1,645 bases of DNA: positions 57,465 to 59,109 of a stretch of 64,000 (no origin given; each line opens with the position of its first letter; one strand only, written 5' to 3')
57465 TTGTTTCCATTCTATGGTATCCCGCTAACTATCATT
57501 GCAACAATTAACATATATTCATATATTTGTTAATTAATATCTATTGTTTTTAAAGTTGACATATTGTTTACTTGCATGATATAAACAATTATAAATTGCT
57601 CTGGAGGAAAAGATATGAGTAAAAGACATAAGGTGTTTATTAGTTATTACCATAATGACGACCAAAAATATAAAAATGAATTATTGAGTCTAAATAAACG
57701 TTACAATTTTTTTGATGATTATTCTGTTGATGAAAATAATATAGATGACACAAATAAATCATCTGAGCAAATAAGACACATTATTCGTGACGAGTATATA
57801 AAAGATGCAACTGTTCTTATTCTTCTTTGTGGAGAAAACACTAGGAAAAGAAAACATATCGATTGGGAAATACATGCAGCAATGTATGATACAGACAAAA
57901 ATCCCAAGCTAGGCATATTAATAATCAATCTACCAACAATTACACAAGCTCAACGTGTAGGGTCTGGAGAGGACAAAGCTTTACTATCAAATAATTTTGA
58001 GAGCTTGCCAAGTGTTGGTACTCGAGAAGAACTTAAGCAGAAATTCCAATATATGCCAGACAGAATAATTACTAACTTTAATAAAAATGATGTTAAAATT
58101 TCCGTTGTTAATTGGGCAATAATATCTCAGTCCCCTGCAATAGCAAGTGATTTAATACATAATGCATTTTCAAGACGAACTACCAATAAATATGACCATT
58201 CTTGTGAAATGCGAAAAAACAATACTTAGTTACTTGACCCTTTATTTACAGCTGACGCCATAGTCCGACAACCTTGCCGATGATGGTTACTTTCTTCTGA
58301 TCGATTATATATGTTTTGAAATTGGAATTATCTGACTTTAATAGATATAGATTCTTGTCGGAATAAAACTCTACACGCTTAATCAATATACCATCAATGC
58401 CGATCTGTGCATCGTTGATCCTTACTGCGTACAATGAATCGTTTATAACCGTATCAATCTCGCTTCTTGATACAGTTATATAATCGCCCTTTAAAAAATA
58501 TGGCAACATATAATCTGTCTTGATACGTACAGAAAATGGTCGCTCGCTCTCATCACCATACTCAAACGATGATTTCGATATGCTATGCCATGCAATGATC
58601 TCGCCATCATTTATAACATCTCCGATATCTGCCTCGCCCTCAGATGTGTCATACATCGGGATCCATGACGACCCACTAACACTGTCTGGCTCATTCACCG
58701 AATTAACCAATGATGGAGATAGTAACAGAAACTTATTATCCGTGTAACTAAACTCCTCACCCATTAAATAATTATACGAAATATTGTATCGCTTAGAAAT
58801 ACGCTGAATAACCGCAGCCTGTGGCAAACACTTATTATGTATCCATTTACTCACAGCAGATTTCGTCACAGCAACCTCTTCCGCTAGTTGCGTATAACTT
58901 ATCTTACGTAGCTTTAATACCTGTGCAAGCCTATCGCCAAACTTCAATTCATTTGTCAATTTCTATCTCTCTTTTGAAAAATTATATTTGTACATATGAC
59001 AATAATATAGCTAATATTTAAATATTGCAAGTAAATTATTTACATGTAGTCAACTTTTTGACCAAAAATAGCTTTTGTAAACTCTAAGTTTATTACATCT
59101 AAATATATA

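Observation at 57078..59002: Candidate novel defence module: ThsB-like TIR-like protein plus small TM protein next to a cI/LexA-like repressor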

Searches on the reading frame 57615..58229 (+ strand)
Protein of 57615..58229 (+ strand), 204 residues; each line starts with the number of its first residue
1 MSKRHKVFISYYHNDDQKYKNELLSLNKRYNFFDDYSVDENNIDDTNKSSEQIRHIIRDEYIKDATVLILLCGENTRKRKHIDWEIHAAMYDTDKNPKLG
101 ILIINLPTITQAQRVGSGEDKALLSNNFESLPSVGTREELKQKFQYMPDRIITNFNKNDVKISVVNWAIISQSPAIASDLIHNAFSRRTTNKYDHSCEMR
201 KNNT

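Call 3: search_protein_families(library=pfam, proteins=[window:57615-58229:+], max_evalue=1)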
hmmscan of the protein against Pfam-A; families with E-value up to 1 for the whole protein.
window:57615-58229:+ (204 aa): 5 families
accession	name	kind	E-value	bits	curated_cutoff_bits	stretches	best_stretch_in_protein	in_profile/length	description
PF08937.16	ThsB_TIR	-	1.2e-19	71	21.2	1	8-107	1-96/100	Thoeris protein ThsB, TIR-like domain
PF13676.11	TIR_2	-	0.0045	17.9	28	1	7-106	1-91/122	TIR domain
PF05416.18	Peptidase_C37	-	0.0084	15.1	20.2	1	6-94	271-353/535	Southampton virus-type processing peptidase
PF04580.18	Pox_D3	-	0.0091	16.1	23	1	14-203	27-199/248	Chordopoxvirinae D3 protein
PF00175.26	NAD_binding_1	-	0.011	16.8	22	1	7-74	30-100/109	Oxidoreductase NAD-binding domain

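Call 4: search_protein_families(library=padloc, proteins=[window:57615-58229:+], max_evalue=1)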
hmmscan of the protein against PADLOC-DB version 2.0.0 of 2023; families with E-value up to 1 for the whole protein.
window:57615-58229:+ (204 aa): 8 families
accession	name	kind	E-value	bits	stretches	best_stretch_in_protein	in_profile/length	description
PDLC00418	ThsB1|ThsB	-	1.4e-10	39.3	1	2-90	2-89/155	TIR-like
PDLC04688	PDC-M50B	-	8.6e-10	37.1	1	5-113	3-110/162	-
PDLC00433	ThsB1|ThsB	-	6.3e-08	30.8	1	5-114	3-107/164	TIR-like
PDLC00431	ThsB1|ThsB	-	1e-07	30.5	1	5-114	3-110/162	TIR-like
PDLC00429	ThsB1|ThsB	-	2.4e-06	25.7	1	1-106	1-102/167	TIR-like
PDLC00423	ThsB1|ThsB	-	1.6e-05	22.7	1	2-89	33-117/190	TIR-like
PDLC00438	ThsB1|ThsB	-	0.00026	19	1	5-92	3-87/206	TIR-like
PDLC00436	ThsB1|ThsB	-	0.0018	15.8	1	4-95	35-120/183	TIR-like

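Call 26: find_homologous_proteins(query=window:57615-58229:+)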
Query window:57615-58229:+ (204 aa): 854 proteins with E <= 0.001 among 930 candidates; the best 120 are listed.
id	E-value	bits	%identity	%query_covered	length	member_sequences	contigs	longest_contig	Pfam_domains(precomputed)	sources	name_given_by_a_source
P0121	1.1e-131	454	100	100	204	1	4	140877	PF08937.17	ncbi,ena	-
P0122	4.5e-121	420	94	100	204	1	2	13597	PF08937.17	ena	-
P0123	9.1e-73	262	61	99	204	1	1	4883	PF08937.17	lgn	-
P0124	1.4e-70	255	59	99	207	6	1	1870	PF08937.17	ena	-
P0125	3.9e-70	253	59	99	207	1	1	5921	PF13676.12,PF08937.17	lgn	-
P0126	1.4e-69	252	62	99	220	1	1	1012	PF08937.17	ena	-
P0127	2.4e-69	251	56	99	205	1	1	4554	PF08937.17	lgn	-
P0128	4.1e-69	250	60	99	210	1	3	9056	PF08937.17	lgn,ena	-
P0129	5.5e-69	250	59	99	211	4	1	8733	PF08937.17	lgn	-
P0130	8.5e-69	249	59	99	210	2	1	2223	PF08937.17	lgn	-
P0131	2.1e-68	248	60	99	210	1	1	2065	PF08937.17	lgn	-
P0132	4.7e-68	247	57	99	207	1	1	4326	PF08937.17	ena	-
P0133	7.4e-68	246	60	99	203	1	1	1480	PF08937.17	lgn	-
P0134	1.1e-67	245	56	99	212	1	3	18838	PF08937.17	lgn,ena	-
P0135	1.1e-67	245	58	99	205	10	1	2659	PF08937.17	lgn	-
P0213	1.4e-64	235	57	99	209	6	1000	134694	PF08937.17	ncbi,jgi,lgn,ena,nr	ncbi:MAG: TIR domain-containing protein [Acholeplasmatales bacterium]|jgi:hypothetical protein|nr:TI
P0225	3.6e-64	234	56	99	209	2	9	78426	PF08937.17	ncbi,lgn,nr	ncbi:MAG: TIR domain-containing protein [Candidatus Treponema excrementipullorum]|nr:TIR domain-cont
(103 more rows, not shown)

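Call 28: find_encoding_contigs(protein=P0213, flank=4000, max_places=6)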
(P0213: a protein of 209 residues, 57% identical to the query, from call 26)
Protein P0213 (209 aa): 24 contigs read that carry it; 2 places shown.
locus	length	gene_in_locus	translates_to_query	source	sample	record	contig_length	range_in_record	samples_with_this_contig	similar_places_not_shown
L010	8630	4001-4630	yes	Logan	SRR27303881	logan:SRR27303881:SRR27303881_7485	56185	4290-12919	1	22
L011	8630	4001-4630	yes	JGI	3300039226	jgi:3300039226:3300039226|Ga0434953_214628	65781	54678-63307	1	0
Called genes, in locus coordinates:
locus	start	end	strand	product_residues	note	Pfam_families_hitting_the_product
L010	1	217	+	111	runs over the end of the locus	-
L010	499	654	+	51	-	-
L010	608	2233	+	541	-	PF00239:Resolvase, PF07508:Recombinase, PF13408:Zn_ribbon_recom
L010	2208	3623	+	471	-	PF00239:Resolvase, PF07508:Recombinase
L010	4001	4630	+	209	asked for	PF08937:ThsB_TIR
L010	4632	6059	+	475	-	PF13289:SIR2_2, PF18185:STALD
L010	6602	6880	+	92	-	PF02604:PhdYeFM_antitox (weak)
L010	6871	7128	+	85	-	PF05016:ParE_toxin, PF06769:YoeB_toxin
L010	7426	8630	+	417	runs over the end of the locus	PF13173:AAA_14, PF13635:DUF4143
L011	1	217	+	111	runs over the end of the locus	-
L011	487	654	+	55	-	-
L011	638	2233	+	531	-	PF00239:Resolvase, PF07508:Recombinase, PF13408:Zn_ribbon_recom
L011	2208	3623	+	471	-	PF00239:Resolvase, PF07508:Recombinase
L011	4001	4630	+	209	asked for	PF08937:ThsB_TIR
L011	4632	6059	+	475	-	PF13289:SIR2_2, PF18185:STALD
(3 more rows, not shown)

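Call 29: find_encoding_contigs(protein=P0225, flank=4000, max_places=4)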
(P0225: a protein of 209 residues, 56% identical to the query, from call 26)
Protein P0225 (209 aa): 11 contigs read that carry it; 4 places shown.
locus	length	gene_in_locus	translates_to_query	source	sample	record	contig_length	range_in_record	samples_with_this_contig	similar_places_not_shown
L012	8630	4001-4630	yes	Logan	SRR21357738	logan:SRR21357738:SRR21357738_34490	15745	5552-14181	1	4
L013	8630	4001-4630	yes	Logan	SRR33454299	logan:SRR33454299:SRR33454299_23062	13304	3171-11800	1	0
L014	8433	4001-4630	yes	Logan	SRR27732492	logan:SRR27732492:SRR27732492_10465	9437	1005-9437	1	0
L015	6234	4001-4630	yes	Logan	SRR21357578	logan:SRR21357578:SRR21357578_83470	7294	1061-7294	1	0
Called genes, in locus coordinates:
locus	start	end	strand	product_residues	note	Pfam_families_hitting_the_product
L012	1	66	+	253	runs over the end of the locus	PF13676:TIR_2 (faint)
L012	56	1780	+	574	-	PF03602:Cons_hypoth95 (faint), PF01555:N6_N4_Mtase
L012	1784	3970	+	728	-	PF00270:DEAD, PF04851:ResIII, PF13191:AAA_16 (weak)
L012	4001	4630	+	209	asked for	PF08937:ThsB_TIR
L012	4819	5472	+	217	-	-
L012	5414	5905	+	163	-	-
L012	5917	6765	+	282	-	-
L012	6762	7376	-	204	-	PF08937:ThsB_TIR, PF13676:TIR_2 (weak)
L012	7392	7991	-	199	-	PF08937:ThsB_TIR (weak)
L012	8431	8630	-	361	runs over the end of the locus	PF01381:HTH_3, PF06114:Peptidase_M78 (weak), PF10463:Peptidase_U49 (weak)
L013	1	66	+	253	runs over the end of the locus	PF13676:TIR_2 (faint)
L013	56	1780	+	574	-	PF03602:Cons_hypoth95 (faint), PF01555:N6_N4_Mtase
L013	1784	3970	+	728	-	PF00270:DEAD, PF04851:ResIII, PF13191:AAA_16 (weak)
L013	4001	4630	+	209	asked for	PF08937:ThsB_TIR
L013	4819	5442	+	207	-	-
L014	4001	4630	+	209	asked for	PF08937:ThsB_TIR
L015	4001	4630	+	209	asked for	PF08937:ThsB_TIR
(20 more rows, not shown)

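Call 45: search_protein_families(library=pfam, proteins=[L012:5414-5905:+, L012:4819-5472:+, L012:5917-6765:+], max_evalue=1)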
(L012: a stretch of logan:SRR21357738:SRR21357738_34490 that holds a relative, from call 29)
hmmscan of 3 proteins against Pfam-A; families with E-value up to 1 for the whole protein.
L012:5414-5905:+ (163 aa): 4 families
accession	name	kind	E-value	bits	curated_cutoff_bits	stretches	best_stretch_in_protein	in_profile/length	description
PF11683.13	DUF3278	-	0.029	14.9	26.6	1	36-120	30-116/130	Protein of unknown function (DUF3278)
PF11368.13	DUF3169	-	0.038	14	31.6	1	26-115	28-98/250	Protein of unknown function (DUF3169)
PF05814.16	Ac76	-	0.19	12.2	22.5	1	59-110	16-67/83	Orf76 (Ac76)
PF02589.21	LUD_dom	-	0.19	11.9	22.6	1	11-65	3-58/189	LUD domain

L012:4819-5472:+ (217 aa): 2 families
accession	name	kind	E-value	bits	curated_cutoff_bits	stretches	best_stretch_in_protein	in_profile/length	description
PF14995.11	TMEM107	-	0.0025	18.6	26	1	97-145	34-82/123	Transmembrane protein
PF01719.23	Rep_OBD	-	0.035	14.7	24.6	1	41-114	50-116/121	Plasmid replication protein, origin binding domain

L012:5917-6765:+ (282 aa): 2 families
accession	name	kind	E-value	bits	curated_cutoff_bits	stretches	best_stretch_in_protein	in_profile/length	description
PF13676.11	TIR_2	-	0.00014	22.8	28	1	100-134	1-34/122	TIR domain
PF21937.1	Yop-YscD_ppl_2nd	-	0.2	11.8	27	1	106-130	38-62/67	YscD/CdsD-like Bon-like domain 2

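Call 46: search_protein_families(library=padloc, proteins=[L012:5414-5905:+], max_evalue=0.01)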
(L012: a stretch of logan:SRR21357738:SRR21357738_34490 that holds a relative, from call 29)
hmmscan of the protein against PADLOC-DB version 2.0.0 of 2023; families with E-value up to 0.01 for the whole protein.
L012:5414-5905:+ (163 aa): 4 families
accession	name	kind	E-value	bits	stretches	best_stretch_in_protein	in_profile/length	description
PDLC04686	PDC-M50A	-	1.7e-35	120.2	1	25-158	5-130/134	-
PDLC04685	PDC-M50A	-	9.3e-28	95.1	1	23-158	3-126/130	-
PDLC04687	PDC-M50A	-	6.6e-18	63.1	1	29-156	16-135/144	-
PDLC04684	PDC-M50A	-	7.6e-18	63.5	1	14-159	3-140/159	-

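Call 77: search_solved_structures(query=A4, max_evalue=0.01, show_alignments=2)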
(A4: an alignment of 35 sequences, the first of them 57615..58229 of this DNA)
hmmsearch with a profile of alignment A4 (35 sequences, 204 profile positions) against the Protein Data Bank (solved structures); distinct sequences matched with E-value up to 0.01: 0.

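Call 80: predict_structure(alignment_id=A4)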
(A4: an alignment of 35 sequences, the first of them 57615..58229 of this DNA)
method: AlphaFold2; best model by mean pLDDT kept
length: 204 residues; sequences in the alignment: 35
mean_pLDDT: 87.7   pTM: 0.88
mean pLDDT of the five models: 87.7, 87.5, 87.3, 86.7, 86.0
residues with pLDDT >= 90: 117; 70-90: 72; 50-70: 13; < 50: 2
segments of 3 or more residues with pLDDT < 50: none
pLDDT, mean of each block of 10 residues (from residue 1): 83 85 93 89 82 89 95 89 92 91 95 88 73 76 92 88 94 93 94 86 58
secondary structure, 60 per line:
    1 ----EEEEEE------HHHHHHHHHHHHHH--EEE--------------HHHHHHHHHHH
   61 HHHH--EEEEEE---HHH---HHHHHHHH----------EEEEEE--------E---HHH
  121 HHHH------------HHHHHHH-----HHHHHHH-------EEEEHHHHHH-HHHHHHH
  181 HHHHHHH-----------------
elements in order: E5-10 H17-30 E33-35 H50-64 E67-72 H82-89 E100-105 H118-124 H137-143 H149-155 E163-166 H167-172 H174-187

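Call 82: fold_search(model_id=the predicted structure, library=pdb)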
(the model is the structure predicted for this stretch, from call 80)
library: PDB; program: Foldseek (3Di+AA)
matches with E <= 10: 1184; with E <= 0.001: 1
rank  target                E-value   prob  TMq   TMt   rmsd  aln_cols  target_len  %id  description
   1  1sqs_A                7.9e-04  0.99  0.41  0.37   8.0       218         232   13  X-Ray Crystal Structure Protein SP1951 of Streptococcus pneumoniae. Northeast Structural Genomics Consortium Target Sp (released 2004-03-30)
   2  3ozi_A                2.7e-03  0.97  0.38  0.44   8.5       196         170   13  Crystal structure of the TIR domain from the flax disease resistance protein L6 (released 2011-04-27)
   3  9b7d_C                3.2e-03  0.97  0.43  0.45  11.7       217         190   13  Structure of ThsB-Tad3 complex (released 2025-01-22)
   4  8v6t_A                3.4e-03  0.99  0.44  0.52  11.2       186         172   17  Crystal structure of EcThsB2 (released 2024-06-12)
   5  8i88_C                3.7e-03  1.00  0.35  0.19   5.0       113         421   19  Cryo-EM structure of TIR-APAZ/Ago-gRNA complex (released 2023-07-05)
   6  8wcf                  3.9e-03  1.00  0.50  0.62   7.8       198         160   14  Crystal structure of EcThsB (released 2024-09-18)
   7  7xoz_A                5.4e-03  0.96  0.38  0.45   9.8       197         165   14  Crystal structure of RPPT-TIR (released 2023-11-08)
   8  4c6t_D                5.7e-03  0.99  0.46  0.55   9.6       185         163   14  Crystal structure of the RPS4 and RRS1 TIR domain heterodimer (released 2014-05-28)
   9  7s2z_B                5.7e-03  0.91  0.39  0.44   9.0       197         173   14  Crystal structure of the E100A mutant TIR domain from the grapevine disease resistance protein RUN1 bound to NAD (released 2021-10-13)
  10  7rx1_A                6.1e-03  0.96  0.44  0.49  10.2       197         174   14  Crystal structure of the TIR domain from the grapevine disease resistance protein RUN1 (released 2021-10-13)
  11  7m5h_A                7.9e-03  0.98  0.47  0.58   7.7       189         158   12  Crystal structure of conserved protein from Enterococcus faecalis V583 (released 2021-04-07)
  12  6cri_H                8.4e-03  0.96  0.43  0.51   6.7       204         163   12  Structure of the cargo bound AP-1:Arf1:tetherin-Nef stable closed trimer (released 2018-08-01)
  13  7dfv_B                8.4e-03  0.94  0.42  0.19  11.6       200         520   14  Cryo-EM structure of plant NLR RPP1 tetramer core part (released 2020-12-16)
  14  8w8m_1A               9.0e-03  0.99  0.35  0.51   6.0       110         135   14  Cryo-EM structure of helical filament of MyD88 TIR (released 2024-09-04)
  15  3ozi_B                9.0e-03  0.93  0.41  0.48  10.8       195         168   16  Crystal structure of the TIR domain from the flax disease resistance protein L6 (released 2011-04-27)
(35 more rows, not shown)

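Call 95: search_protein_families(library=phrogs, proteins=[window:57615-58229:+], max_evalue=0.001)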
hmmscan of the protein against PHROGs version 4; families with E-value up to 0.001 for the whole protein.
window:57615-58229:+ (204 aa): 2 families
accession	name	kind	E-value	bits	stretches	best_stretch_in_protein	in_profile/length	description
phrog_13658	-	unknown function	8.1e-14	52.8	1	4-193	2-190/198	-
phrog_6988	-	unknown function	1.7e-12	48.4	1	4-91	3-92/135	-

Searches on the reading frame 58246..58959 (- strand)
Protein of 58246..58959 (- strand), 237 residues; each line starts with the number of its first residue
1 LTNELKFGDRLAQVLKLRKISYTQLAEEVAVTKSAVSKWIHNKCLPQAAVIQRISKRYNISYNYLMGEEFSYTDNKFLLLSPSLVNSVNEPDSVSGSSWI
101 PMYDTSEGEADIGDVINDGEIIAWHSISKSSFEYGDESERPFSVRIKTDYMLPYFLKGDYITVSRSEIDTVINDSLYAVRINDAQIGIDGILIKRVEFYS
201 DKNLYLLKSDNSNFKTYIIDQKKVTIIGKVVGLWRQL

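Call 3: search_protein_families(library=pfam, proteins=[window:58246-58959:-], max_evalue=1)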
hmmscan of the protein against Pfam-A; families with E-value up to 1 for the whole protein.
window:58246-58959:- (237 aa): 11 families
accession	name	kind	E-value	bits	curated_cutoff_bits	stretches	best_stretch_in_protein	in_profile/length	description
PF00717.28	Peptidase_S24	-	6.3e-11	42.4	23.3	1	136-231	30-116/116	Peptidase S24-like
PF01381.28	HTH_3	-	4.1e-07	30.4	23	1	11-65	1-55/55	Helix-turn-helix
PF12844.13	HTH_19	-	5.3e-07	29.9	30.2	1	8-66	1-59/64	Helix-turn-helix domain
PF13443.12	HTH_26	-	0.00011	22.8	22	1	10-56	1-48/63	Cro/C1-type HTH DNA-binding domain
PF13384.12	HTH_23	-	0.00037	20.7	24.6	1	10-42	7-40/50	Homeodomain-like domain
PF15943.11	YdaS_toxin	-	0.0025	18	30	1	23-56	12-45/65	Bacterial toxin YdaS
PF13560.12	HTH_31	-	0.024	15.4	27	1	7-58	2-54/64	Helix-turn-helix domain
PF07022.19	Phage_CI_repr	-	0.028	15.2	22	1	23-67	16-59/65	Bacteriophage CI repressor helix-turn-helix domain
PF14549.12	P22_Cro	-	0.034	14.4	30.2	1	23-52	13-42/60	DNA-binding transcriptional regulator Cro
PF13471.12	Transglut_core3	-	0.071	13.5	26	1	30-67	44-81/117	Transglutaminase-like superfamily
PF08279.18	HTH_11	-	0.15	12.4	25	1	13-40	8-36/55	HTH domain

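Call 4: search_protein_families(library=padloc, proteins=[window:58246-58959:-], max_evalue=1)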
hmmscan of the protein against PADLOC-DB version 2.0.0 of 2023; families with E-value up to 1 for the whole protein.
window:58246-58959:- (237 aa): 16 families
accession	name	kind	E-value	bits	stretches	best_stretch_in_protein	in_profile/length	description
PDLC03954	RmrA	-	6.6e-10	36.5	1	8-74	12-79/380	-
PDLC03948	RmrA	-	7.6e-09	32.9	1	8-77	10-81/397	-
PDLC03951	RmrA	-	1.1e-08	32.4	1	8-77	10-79/400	-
PDLC03944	RmrA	-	2.6e-07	28.1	1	8-68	8-68/384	-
PDLC03945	RmrA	-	4e-06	24.3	1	7-71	3-67/394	-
PDLC03947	RmrA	-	1.2e-05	22.3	1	7-69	12-74/383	-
PDLC02926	HTH_VI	-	2e-05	22.8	1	9-67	4-62/92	-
PDLC04775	PDC-M69A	-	2.5e-05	22.8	1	6-83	7-84/113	-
PDLC03956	RmrA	-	5.8e-05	20.3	1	8-77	10-80/399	-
PDLC03955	RmrA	-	6.2e-05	20.4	1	9-63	23-77/371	-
PDLC03949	RmrA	-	0.00036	17.5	1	10-71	6-67/363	-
PDLC03952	RmrA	-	0.00037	17.5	1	9-70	25-86/395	-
PDLC04142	capH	-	0.0012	17.8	1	5-69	5-69/103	capH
PDLC03946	RmrA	-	0.0019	15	1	9-76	5-72/357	-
PDLC04758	PDC-M64B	-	0.0031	16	1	4-41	28-65/123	-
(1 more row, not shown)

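Call 84: find_encoding_contigs(protein=window:58246-58959:-, flank=6000, max_places=8)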
Protein window:58246-58959:- (237 aa): 4 contigs read that carry it; 1 place shown.
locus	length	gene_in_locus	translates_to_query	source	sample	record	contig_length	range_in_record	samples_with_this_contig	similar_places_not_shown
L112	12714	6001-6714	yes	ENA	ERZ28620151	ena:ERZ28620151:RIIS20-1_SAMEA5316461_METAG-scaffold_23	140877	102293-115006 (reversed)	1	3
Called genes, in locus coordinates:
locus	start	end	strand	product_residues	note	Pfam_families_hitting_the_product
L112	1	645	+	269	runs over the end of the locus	PF03446:NAD_binding_2 (weak), PF03807:F420_oxidored, PF14748:P5CR_dimer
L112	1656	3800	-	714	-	PF09371:Tex_N, PF22706:Tex_central_region, PF16921:Tex_YqgF, PF14639:YqgF (weak), PF14635:HHH_7, PF12836:HHH_3, PF17674:HHH_9, PF00575:S1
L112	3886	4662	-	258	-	PF01145:Band_7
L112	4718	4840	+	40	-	-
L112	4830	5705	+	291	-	PF03755:YicC-like_N, PF08340:YicC-like_C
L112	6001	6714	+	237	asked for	PF12844:HTH_19 (weak), PF01381:HTH_3 (weak), PF00717:Peptidase_S24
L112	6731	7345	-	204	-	PF08937:ThsB_TIR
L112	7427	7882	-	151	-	-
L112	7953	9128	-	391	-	PF00266:Aminotran_5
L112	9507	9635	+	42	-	-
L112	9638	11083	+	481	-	-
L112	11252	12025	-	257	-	-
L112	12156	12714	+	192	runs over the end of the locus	PF06429:Flg_bbr_C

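Call 86: search_solved_structures(query=window:58246-58959:-, max_evalue=0.01, show_alignments=4)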
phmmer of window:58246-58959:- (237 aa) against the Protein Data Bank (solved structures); distinct sequences matched with E-value up to 0.01: 0.

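Call 95: search_protein_families(library=phrogs, proteins=[window:58246-58959:-], max_evalue=0.001)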
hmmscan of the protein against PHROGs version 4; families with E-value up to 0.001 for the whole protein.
window:58246-58959:- (237 aa): 10 families
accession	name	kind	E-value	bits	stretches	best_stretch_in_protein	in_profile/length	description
phrog_4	-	transcription regulation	2.2e-27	97.1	1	5-236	135-338/400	transcriptional repressor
phrog_6201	-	transcription regulation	1.9e-11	44.9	1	135-236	22-117/121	CI-like repressor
phrog_8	-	transcription regulation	3.2e-11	44.3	1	3-74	73-144/346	transcriptional regulator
phrog_2967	-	transcription regulation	3.2e-10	40.9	1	4-71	8-75/225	transcriptional regulator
phrog_3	-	transcription regulation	1.5e-09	39.1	1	2-76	84-159/430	transcriptional repressor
phrog_2439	-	transcription regulation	8.1e-09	35.8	1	8-73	9-74/367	transcriptional regulator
phrog_2328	-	transcription regulation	2.9e-06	28.1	1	5-68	14-77/128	transcriptional repressor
phrog_34939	-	unknown function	4e-06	27.7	1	9-68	12-72/280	-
phrog_1373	-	transcription regulation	4.3e-05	24.6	1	4-85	61-142/166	transcriptional regulator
phrog_4779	-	transcription regulation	0.00092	20.7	0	8-48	4-44/98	transcriptional regulator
